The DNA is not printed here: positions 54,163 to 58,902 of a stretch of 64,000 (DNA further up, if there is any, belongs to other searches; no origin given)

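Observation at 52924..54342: Two in-frame G9 tracts inside 97%-identical 153-bp intragenic repeats: frameshift on/off switches plus recombination substrates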

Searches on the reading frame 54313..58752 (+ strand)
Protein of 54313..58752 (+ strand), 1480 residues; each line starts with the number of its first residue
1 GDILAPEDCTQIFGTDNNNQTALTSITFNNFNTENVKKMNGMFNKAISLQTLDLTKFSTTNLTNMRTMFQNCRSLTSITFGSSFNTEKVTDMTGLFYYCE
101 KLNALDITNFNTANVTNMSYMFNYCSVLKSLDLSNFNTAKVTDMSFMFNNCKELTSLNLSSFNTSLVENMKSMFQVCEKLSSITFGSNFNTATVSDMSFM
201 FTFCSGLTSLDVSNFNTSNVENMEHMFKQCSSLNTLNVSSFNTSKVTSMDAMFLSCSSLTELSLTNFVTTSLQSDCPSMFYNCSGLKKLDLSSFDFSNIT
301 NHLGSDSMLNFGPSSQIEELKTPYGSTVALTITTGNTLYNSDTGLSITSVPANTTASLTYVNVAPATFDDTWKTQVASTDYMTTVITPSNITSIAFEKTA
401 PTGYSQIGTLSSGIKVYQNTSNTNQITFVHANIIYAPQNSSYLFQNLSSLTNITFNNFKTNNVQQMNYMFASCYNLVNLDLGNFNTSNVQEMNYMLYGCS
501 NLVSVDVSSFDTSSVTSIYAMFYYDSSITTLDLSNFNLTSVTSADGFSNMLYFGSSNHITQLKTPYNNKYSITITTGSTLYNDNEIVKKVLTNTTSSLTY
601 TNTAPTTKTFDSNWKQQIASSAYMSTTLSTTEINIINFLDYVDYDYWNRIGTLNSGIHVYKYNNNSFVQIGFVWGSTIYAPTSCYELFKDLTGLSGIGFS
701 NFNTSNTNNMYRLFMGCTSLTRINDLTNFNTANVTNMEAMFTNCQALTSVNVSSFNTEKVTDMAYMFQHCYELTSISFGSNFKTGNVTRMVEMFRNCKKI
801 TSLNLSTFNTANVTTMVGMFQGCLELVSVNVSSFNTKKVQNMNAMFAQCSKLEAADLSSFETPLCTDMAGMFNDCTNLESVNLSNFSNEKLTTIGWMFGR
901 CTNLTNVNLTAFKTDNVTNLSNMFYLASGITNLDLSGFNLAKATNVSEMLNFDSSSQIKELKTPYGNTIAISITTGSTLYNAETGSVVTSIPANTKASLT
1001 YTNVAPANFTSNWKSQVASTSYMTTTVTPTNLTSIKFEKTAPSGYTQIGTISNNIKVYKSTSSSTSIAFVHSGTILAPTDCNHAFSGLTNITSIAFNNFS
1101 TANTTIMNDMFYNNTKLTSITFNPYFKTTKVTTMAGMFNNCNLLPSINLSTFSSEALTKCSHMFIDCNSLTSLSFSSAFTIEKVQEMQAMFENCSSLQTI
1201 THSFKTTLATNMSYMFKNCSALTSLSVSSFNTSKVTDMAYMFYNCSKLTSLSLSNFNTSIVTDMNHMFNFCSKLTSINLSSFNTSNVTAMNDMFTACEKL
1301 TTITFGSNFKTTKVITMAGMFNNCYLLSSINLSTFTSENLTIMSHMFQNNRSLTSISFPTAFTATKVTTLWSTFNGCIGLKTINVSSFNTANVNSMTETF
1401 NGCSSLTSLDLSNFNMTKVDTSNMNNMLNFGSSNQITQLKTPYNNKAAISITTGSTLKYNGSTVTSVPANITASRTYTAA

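Call 26: find_encoding_contigs(protein=window:54313-58752:+, flank=10000, max_places=10)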
Protein window:54313-58752:+ (1480 aa): 1 contig read that carries it; 1 place shown.
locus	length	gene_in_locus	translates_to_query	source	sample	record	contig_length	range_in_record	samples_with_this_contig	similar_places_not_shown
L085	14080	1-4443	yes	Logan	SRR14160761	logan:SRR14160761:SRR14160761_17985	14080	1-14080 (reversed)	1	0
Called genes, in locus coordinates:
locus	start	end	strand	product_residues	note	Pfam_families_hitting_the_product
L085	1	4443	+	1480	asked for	?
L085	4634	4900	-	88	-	-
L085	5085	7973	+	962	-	-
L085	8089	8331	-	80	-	PF13443:HTH_26 (weak)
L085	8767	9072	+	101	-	PF08279:HTH_11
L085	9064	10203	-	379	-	PF00266:Aminotran_5, PF01041:DegT_DnrJ_EryC1 (weak)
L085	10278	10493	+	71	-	PF11823:Se_S_carrier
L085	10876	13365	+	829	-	PF02739:5_3_exonuc_N, PF01367:5_3_exonuc, PF22619:DNA_polI_exo1 (weak), PF00476:DNA_pol_A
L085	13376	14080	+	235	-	?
